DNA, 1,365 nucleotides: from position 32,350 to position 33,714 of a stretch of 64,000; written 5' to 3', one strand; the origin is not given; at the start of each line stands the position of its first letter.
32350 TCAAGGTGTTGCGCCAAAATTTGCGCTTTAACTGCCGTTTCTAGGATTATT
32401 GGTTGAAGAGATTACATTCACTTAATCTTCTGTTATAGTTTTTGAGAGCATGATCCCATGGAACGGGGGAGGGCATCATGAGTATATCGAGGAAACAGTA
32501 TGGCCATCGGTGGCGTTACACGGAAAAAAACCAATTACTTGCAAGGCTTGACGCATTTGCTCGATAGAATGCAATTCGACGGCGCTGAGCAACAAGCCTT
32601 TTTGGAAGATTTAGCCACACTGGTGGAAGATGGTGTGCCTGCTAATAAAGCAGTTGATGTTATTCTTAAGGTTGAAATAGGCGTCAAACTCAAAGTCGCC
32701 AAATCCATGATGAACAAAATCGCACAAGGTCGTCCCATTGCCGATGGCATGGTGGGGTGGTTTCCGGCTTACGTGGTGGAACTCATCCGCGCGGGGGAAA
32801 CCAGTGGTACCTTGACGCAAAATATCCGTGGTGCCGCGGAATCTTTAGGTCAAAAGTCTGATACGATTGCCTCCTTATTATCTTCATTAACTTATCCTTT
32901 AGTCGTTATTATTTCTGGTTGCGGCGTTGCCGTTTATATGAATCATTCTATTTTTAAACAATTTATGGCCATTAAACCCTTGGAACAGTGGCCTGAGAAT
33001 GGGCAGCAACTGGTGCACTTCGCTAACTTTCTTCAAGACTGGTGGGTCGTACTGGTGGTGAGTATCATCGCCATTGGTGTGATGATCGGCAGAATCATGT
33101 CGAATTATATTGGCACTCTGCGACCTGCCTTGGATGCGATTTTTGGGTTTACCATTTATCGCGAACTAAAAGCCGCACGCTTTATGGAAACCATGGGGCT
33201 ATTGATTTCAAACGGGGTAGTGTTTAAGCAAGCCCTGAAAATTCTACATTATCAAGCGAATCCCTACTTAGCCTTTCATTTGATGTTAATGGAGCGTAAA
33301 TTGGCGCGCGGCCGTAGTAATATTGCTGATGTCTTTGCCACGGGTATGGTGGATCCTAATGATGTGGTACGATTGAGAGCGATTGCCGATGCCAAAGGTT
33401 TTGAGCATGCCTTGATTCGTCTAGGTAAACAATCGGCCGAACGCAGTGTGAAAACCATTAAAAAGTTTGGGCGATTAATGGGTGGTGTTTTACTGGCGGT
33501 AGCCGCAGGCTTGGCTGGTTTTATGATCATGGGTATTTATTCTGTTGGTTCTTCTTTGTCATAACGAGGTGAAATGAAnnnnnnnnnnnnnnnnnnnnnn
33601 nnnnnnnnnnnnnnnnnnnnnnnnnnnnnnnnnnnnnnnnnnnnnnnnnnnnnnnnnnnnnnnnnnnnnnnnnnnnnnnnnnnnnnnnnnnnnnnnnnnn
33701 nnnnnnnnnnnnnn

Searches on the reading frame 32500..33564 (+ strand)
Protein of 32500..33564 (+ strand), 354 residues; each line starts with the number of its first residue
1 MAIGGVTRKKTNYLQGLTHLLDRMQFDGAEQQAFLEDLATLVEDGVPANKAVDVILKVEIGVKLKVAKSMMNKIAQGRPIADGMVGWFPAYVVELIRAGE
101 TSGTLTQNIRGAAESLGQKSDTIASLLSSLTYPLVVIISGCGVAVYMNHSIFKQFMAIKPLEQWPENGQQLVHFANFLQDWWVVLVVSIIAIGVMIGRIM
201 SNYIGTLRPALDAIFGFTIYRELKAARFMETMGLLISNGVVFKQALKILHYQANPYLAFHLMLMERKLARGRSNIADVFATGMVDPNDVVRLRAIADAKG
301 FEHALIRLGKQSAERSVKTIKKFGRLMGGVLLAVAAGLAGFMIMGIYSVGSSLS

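Call 5: search_protein_families(library=pfam, proteins=[window:32500-33564:+], max_evalue=0.1)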
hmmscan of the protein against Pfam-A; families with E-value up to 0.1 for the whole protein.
window:32500-33564:+ (354 aa): 2 families
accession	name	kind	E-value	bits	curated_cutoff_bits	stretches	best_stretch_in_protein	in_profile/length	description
PF00482.28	T2SSF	-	1e-18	67.9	25.2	2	34-145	1-117/125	Type II secretion system (T2SS), protein F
PF00675.25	Peptidase_M16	-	0.087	13.1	22.3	0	8-33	24-49/149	Insulinase (Peptidase family M16)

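Call 6: search_protein_families(library=ncbifam, proteins=[window:32500-33564:+], max_evalue=0.1)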
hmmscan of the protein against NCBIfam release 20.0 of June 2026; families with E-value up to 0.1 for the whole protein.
window:32500-33564:+ (354 aa): 6 families
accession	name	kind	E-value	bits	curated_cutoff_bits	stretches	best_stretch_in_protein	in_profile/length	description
TIGR02120.1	GspF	equivalog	3.4e-25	89.1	424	1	21-346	55-390/401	type II secretion system inner membrane protein GspF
NF041012.2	T4P_ComGB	equivalog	1.7e-19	70.3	240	1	30-273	2-250/332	competence type IV pilus assembly protein ComGB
NF052606.1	T4PiliAsmPilCMyx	equivalog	4.5e-19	68.6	700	1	33-347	84-408/419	type IV pilus assembly protein PilC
NF052607.1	T4PiliAsmPilCThrm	equivalog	6.4e-19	68.3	700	1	33-343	70-390/406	type IV pilus assembly protein PilC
NF007861.0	PRK10573.1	equivalog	4e-17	62.4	401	1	22-347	52-388/401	protein transport protein HofC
NF047826.1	T3SSXpsF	equivalog_domain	5.7e-16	58.3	650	1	13-249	50-295/405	type II secretion system protein XpsF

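Call 9: find_encoding_contigs(protein=window:32500-33564:+, flank=10000, max_places=6)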
Protein window:32500-33564:+ (354 aa): no gene with exactly this product is on record in the collection.

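Call 10: find_homologous_proteins(query=window:32500-33564:+, max_evalue=1e-20)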
Query window:32500-33564:+ (354 aa): 236 proteins with E <= 1e-20 among 8000 candidates; the best 120 are listed.
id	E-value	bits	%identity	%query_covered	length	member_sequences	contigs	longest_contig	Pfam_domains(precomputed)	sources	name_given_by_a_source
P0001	2.4e-226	768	100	100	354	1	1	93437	PF00482.29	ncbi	-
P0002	4.3e-155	534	69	100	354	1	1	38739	PF00482.29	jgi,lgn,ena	-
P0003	8.2e-139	481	63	99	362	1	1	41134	PF00482.29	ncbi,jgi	jgi:type II secretory pathway component PulF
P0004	8.4e-139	481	65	95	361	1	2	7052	PF00482.29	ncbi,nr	ncbi:MAG: type II secretion system F family protein [Gammaproteobacteria bacterium]|nr:type II secre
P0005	5.4e-137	475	66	94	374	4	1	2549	PF00482.29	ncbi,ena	-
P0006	9.1e-137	474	65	95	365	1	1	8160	PF00482.29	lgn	-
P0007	4.0e-136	472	62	98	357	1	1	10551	PF00482.29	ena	-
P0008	7.2e-135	468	64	95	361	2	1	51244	PF00482.29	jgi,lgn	jgi:type II secretory pathway component PulF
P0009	6.7e-133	461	71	85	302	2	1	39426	PF00482.29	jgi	jgi:type IV pilus assembly protein PilC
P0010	6.9e-132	458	59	98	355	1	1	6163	PF00482.29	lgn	-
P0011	1.1e-131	457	60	99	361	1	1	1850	PF00482.29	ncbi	-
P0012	1.2e-131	457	61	95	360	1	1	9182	PF00482.29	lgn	-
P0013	3.7e-131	455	60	98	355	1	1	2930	PF00482.29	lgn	-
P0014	3.8e-130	452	62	95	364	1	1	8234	PF00482.29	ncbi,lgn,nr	ncbi:MAG: hypothetical protein HKM04_00060 [Legionellales bacterium]|nr:hypothetical protein [Legion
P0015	5.3e-130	452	63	94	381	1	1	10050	PF00482.29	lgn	-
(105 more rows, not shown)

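Call 12: find_related_loci(query=A2, collection=genome_contigs, flank=10000)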
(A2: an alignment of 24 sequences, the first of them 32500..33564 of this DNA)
Query A2 (354 aa) in genome_contigs; peptide patterns used: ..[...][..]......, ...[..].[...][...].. (x = any residue, [..] = any of these).
202 stretches matched a pattern; 71 encode a relative of the query (tblastn E <= 1e-3); 71 distinct loci.
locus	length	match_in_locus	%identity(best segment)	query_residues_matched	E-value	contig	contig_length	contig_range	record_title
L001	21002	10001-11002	66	21-354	4e-143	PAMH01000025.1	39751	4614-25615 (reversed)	MAG: Legionellales bacterium isolate SAT3 273362, whole genome shotgun sequence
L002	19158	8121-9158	63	7-354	8e-148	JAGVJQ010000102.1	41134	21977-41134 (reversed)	MAG: Gammaproteobacteria bacterium isolate SW_14 c_000000016707, whole genome shotgun sequence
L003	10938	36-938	71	54-354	5e-142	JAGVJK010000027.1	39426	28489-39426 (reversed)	MAG: Gammaproteobacteria bacterium isolate SW_25 c_000000117267, whole genome shotgun sequence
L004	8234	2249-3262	62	17-354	4e-139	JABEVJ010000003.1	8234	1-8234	MAG: Legionellales bacterium isolate MAG 29 k99_5958, whole genome shotgun sequence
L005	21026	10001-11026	60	14-353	8e-136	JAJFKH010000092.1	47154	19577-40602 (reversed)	MAG: Gammaproteobacteria bacterium isolate OFTM143 OFTM143_91, whole genome shotgun sequence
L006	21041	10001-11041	56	8-354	1e-132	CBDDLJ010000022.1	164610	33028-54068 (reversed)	MAG: Gammaproteobacteria bacterium isolate c54fd516-0c0a-4de8-8116-9040f9c1e1e9 genome assembly, contig: contig_22, whol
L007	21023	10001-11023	55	14-354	1e-127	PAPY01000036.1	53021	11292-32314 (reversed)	MAG: Legionellales bacterium isolate SP151 MHASMcontig_175780, whole genome shotgun sequence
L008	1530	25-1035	53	17-353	2e-134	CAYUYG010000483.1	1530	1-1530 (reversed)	MAG TPA_asm: uncultured Coxiellaceae bacterium isolate SRP302447_co2_234 genome assembly, contig: NODE_297964_length_153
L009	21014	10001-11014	54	17-354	3e-121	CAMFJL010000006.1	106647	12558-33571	MAG: uncultured Legionellales bacterium isolate SRR12456173_bin.9_metaWRAP_v1.3_MAG genome assembly, contig: ERZ12289974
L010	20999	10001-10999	53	21-353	3e-115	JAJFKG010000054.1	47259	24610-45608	MAG: Gammaproteobacteria bacterium isolate OFTM122 OFTM122_53, whole genome shotgun sequence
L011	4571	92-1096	53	21-353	3e-115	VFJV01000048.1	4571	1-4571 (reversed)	MAG: Gammaproteobacteria bacterium isolate Bin_72_2 c_000002536113, whole genome shotgun sequence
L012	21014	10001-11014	51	17-354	2e-113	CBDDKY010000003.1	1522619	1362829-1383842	MAG: Gammaproteobacteria bacterium isolate 52745927-b1b6-4c7f-adfe-cb2bbb5e8400 genome assembly, contig: contig_3, whole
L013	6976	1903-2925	50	14-354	6e-113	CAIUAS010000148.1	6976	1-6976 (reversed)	MAG: uncultured Gammaproteobacteria bacterium isolate Ki2-D3_bin-1368 genome assembly, contig: bin-1368:148/376, whole g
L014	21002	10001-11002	56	21-354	6e-113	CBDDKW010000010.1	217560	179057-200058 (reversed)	MAG: Gammaproteobacteria bacterium isolate 2c2e90b9-7525-47a9-86f4-28b6ddb71168 genome assembly, contig: contig_10, whol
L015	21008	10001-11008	52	21-354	1e-112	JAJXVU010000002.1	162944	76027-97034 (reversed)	MAG: Proteobacteria bacterium isolate BP5.bin43 NODE_78_length_162944_cov_2.409883, whole genome shotgun sequence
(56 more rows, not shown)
